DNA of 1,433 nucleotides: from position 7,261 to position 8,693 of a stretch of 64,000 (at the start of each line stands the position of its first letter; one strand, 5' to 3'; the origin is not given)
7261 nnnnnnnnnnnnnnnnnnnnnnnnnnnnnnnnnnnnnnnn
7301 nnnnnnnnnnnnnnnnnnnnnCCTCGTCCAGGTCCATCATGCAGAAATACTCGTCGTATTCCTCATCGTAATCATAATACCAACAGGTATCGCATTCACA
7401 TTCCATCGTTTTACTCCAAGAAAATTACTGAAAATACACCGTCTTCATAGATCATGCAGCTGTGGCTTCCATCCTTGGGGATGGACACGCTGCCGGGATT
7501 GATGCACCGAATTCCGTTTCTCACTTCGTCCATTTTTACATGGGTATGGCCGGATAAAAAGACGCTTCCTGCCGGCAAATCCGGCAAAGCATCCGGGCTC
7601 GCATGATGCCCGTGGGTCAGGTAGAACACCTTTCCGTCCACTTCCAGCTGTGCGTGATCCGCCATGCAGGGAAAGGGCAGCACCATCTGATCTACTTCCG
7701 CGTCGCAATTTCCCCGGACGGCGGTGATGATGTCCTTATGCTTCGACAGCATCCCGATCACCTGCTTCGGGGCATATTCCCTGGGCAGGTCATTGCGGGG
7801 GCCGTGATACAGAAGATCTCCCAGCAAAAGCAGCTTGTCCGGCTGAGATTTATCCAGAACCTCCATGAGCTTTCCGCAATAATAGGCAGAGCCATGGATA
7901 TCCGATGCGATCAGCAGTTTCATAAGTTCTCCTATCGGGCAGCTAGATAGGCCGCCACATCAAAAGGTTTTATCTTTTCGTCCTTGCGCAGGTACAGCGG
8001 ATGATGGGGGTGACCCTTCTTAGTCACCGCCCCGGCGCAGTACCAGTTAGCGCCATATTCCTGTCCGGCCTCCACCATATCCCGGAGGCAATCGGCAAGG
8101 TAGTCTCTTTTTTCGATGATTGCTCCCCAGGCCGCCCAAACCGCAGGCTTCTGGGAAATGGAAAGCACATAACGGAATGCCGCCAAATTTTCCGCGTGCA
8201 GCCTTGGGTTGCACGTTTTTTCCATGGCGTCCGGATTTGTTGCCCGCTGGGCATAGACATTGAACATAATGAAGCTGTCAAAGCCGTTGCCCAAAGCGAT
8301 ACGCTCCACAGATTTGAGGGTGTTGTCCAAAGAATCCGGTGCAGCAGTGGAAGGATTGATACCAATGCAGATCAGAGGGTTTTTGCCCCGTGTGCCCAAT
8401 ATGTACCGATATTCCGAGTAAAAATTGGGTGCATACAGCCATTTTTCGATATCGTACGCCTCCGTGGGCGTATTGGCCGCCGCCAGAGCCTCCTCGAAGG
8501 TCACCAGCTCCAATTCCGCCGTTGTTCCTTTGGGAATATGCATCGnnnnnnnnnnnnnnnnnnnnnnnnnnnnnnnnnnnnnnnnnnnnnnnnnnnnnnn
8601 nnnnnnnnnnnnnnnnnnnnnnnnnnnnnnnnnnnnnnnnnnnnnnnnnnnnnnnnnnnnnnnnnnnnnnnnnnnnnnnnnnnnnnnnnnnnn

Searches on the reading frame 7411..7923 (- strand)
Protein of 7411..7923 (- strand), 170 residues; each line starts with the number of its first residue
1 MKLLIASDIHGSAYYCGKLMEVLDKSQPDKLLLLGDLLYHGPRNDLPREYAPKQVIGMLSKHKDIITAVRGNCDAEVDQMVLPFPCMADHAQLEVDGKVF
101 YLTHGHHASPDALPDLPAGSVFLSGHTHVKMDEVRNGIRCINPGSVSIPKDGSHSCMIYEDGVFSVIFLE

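Call 90: search_protein_families(library=pfam, proteins=[window:7411-7923:-], max_evalue=0.00001)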
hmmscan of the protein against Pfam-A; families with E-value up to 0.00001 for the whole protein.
window:7411-7923:- (170 aa): 2 families
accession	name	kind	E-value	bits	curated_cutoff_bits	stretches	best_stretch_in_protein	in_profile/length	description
PF12850.12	Metallophos_2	-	2.9e-22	79.8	27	1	1-159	1-149/154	Calcineurin-like phosphoesterase superfamily domain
PF00149.33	Metallophos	-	1.2e-09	39.3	21.5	1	1-77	1-74/191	Calcineurin-like phosphoesterase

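Call 91: search_protein_families(library=phrogs, proteins=[window:7411-7923:-], max_evalue=0.00001)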
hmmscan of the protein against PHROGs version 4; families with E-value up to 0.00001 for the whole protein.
window:7411-7923:- (170 aa): 1 family
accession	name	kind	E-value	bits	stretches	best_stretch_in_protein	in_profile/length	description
phrog_1649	-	other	2.6e-06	27.3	0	1-72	36-102/308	metallo-phosphoesterase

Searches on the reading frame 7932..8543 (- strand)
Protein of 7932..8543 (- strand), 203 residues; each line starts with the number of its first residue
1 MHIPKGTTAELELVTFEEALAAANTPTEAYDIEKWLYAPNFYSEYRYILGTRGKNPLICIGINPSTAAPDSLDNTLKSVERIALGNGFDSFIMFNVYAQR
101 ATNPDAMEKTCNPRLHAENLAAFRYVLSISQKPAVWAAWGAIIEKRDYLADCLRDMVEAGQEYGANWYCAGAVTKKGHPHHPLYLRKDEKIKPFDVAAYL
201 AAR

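Call 90: search_protein_families(library=pfam, proteins=[window:7932-8543:-], max_evalue=0.00001)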
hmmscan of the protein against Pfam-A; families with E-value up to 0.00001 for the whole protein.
window:7932-8543:- (203 aa): 1 family
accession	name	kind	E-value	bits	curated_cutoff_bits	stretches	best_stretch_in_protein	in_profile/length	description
PF07799.17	DUF1643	-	2.1e-35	122.2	22.5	1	46-183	1-134/134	Protein of unknown function (DUF1643)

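Call 91: search_protein_families(library=phrogs, proteins=[window:7932-8543:-], max_evalue=0.00001)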
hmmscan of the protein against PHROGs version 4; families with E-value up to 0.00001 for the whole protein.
window:7932-8543:- (203 aa): 1 family
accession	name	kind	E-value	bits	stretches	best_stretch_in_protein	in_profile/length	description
phrog_3230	-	unknown function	3.7e-25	89.7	1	44-195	18-164/167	-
